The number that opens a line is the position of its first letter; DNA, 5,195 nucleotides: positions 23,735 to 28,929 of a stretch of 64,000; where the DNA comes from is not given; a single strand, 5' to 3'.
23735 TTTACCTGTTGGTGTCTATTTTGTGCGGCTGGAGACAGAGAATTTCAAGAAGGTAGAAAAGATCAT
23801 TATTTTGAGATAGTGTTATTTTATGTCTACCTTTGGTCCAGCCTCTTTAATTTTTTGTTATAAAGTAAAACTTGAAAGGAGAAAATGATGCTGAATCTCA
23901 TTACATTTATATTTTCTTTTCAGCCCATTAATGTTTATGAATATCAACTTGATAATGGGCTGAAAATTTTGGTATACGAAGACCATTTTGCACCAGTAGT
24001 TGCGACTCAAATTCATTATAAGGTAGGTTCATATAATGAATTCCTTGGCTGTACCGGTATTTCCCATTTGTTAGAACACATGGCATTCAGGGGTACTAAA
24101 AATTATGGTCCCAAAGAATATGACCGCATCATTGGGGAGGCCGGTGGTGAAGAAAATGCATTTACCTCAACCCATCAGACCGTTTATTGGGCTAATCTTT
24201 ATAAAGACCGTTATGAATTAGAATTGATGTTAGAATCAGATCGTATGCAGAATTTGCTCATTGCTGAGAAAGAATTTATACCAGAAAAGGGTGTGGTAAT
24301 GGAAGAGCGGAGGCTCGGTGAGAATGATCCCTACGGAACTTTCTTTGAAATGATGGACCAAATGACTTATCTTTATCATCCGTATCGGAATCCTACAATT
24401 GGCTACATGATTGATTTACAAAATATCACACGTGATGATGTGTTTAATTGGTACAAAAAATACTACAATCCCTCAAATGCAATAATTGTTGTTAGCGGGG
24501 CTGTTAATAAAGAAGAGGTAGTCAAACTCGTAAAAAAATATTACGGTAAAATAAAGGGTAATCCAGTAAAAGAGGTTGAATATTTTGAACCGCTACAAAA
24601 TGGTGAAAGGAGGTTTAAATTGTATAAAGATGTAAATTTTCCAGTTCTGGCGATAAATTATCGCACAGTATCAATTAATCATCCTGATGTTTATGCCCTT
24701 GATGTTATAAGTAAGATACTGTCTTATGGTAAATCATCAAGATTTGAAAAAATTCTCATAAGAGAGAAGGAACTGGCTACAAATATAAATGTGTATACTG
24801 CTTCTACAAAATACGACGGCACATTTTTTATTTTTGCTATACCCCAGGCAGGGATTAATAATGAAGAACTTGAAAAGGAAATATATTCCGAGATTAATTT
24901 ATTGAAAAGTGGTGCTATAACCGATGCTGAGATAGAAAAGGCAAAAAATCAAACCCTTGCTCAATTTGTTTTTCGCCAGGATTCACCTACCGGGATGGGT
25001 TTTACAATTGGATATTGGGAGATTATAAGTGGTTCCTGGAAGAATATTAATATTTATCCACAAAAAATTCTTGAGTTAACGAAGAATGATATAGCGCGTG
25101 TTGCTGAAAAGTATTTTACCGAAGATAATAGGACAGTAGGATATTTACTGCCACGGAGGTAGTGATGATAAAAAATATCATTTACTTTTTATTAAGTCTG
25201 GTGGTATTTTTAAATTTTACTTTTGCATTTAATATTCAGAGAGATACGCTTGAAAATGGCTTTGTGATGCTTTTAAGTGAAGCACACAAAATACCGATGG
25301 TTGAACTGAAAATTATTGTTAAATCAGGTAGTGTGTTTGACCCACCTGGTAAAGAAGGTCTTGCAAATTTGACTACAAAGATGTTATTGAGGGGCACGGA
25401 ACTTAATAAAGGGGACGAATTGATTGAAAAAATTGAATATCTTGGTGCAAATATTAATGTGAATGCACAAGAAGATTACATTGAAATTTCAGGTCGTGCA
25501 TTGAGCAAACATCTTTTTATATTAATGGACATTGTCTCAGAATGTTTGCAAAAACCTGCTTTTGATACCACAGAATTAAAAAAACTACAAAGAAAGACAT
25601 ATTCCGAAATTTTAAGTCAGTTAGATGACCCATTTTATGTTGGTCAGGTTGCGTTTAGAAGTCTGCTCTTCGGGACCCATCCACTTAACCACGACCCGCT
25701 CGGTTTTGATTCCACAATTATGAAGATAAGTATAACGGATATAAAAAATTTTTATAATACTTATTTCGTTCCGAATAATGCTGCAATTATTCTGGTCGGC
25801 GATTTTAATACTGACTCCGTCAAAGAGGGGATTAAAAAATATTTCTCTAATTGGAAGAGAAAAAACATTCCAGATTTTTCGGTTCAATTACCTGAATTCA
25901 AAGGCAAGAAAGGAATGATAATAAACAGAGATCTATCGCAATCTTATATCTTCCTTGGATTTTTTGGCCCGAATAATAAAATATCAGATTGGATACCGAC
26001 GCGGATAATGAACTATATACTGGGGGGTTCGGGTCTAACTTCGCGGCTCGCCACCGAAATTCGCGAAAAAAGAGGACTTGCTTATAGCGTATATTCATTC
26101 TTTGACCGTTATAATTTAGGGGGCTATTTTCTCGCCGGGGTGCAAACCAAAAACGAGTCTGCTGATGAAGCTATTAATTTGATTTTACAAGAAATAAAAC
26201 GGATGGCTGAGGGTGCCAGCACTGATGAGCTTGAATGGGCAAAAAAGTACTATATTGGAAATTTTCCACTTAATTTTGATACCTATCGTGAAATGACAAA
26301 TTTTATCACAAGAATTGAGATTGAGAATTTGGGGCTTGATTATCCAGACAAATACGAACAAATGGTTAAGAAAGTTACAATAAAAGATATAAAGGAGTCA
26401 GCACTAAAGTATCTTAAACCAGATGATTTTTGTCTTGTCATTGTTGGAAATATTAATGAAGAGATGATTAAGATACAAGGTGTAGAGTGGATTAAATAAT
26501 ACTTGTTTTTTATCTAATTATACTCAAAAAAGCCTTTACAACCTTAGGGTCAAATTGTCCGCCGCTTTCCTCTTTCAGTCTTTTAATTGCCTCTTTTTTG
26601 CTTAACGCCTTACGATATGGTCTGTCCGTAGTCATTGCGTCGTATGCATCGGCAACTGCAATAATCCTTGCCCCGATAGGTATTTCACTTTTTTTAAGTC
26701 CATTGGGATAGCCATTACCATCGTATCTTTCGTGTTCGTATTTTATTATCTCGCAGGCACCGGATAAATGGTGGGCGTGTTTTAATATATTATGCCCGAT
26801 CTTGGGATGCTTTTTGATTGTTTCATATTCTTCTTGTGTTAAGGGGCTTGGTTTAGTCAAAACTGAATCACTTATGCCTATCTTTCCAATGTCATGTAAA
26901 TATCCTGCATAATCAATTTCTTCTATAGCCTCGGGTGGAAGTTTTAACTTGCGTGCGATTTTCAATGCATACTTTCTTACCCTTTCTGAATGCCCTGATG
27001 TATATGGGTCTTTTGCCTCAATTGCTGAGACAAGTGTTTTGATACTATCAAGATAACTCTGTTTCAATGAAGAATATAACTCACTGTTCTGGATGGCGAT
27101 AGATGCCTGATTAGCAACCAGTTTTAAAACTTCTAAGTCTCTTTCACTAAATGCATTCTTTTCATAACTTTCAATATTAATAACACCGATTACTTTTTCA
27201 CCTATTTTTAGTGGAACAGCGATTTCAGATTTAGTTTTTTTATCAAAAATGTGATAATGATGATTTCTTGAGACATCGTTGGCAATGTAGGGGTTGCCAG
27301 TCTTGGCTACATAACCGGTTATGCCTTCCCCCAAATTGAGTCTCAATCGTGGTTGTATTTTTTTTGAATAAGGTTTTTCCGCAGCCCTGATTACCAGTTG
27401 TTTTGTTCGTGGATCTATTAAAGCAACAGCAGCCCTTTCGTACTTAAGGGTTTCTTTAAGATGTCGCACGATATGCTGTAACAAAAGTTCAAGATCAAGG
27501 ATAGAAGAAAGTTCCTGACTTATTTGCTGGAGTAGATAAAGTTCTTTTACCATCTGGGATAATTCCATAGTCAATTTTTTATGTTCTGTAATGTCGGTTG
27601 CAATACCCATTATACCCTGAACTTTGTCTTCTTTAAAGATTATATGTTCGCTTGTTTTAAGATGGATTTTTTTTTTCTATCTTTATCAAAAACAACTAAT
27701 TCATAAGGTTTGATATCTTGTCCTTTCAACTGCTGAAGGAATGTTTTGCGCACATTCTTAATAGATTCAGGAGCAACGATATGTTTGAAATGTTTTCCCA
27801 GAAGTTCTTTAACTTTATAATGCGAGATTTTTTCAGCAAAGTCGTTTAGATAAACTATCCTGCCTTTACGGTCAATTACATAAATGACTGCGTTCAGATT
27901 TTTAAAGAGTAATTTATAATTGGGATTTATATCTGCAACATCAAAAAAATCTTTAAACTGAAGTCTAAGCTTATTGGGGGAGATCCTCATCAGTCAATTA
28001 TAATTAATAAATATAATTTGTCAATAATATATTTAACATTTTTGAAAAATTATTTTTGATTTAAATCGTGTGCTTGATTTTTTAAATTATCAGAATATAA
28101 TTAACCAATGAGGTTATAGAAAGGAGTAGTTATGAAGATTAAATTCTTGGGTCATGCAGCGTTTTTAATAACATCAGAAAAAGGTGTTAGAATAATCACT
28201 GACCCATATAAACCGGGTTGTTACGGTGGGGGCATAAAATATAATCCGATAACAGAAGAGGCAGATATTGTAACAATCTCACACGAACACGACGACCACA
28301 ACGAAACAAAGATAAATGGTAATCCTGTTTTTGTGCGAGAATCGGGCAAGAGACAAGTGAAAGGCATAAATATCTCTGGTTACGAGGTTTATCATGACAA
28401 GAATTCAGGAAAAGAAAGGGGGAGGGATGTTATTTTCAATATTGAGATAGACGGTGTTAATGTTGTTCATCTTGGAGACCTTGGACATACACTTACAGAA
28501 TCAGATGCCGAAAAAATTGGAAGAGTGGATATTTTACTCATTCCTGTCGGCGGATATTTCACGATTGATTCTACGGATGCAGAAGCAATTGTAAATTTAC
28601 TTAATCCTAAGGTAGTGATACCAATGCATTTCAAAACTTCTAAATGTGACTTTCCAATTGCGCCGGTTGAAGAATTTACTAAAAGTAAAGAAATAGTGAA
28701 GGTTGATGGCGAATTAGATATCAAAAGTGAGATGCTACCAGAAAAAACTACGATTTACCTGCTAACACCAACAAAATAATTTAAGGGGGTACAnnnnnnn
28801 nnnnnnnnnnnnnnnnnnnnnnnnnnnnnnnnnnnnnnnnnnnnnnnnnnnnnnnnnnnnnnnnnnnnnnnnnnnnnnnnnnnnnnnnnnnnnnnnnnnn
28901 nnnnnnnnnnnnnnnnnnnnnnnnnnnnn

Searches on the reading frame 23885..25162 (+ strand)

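Call 13: search_protein_families(library=pfam, proteins=[window:23885-25162:+], max_evalue=0.00001)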
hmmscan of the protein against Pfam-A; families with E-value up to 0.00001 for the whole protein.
window:23885-25162:+ (425 aa): 2 families
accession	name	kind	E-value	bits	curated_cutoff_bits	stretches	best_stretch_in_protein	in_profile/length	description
PF05193.26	Peptidase_M16_C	-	2e-36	126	23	1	180-356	1-180/181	Peptidase M16 inactive domain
PF00675.25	Peptidase_M16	-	7.2e-19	68.6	22.3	1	29-172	3-146/149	Insulinase (Peptidase family M16)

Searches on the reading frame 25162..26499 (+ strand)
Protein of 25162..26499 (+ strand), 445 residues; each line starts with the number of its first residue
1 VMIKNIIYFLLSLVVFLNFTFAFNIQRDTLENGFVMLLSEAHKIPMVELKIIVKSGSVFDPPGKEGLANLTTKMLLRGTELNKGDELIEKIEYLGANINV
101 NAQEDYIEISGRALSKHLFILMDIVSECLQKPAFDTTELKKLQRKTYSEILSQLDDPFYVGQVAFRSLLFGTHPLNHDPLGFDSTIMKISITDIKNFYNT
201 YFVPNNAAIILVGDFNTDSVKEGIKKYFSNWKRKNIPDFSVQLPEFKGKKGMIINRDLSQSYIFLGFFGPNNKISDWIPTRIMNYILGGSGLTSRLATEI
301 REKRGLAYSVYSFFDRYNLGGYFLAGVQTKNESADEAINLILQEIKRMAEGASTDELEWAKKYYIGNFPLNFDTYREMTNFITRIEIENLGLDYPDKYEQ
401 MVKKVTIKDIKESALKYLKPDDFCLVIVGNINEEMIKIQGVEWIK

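Call 13: search_protein_families(library=pfam, proteins=[window:25162-26499:+], max_evalue=0.00001)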
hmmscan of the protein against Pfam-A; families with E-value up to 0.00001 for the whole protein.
window:25162-26499:+ (445 aa): 2 families
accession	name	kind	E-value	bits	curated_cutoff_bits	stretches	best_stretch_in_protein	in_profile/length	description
PF05193.26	Peptidase_M16_C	-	2.4e-45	155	23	1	188-362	1-179/181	Peptidase M16 inactive domain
PF00675.25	Peptidase_M16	-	3.2e-16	60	22.3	1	36-150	2-116/149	Insulinase (Peptidase family M16)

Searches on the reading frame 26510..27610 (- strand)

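Call 13: search_protein_families(library=pfam, proteins=[window:26510-27610:-], max_evalue=0.00001)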
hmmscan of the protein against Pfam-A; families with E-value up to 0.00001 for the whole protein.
window:26510-27610:- (366 aa): 5 families
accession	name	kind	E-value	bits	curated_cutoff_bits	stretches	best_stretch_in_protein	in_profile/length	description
PF13487.12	HD_5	-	1.9e-44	151.8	27.2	1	192-357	2-170/170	HD domain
PF13185.12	GAF_2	-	1.5e-21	77.5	28.6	1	39-174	3-136/136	GAF domain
PF01966.28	HD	-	4.8e-21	75.7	22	1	205-326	2-116/116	HD domain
PF13492.12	GAF_3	-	1.8e-18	67.6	27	1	39-175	1-129/129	GAF domain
PF01590.32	GAF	-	1.9e-18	67.7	22.4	1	39-173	1-133/133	GAF domain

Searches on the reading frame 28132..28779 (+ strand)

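Call 13: search_protein_families(library=pfam, proteins=[window:28132-28779:+], max_evalue=0.00001)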
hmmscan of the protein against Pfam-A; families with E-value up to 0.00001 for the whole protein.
window:28132-28779:+ (215 aa): 2 families
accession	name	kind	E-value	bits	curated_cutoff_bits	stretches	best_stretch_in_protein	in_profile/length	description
PF13483.12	Lactamase_B_3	-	9.6e-53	178.9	24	1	2-166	1-160/160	Beta-lactamase superfamily domain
PF12706.13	Lactamase_B_2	-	2.3e-07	31.1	27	0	74-167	96-200/200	Beta-lactamase superfamily domain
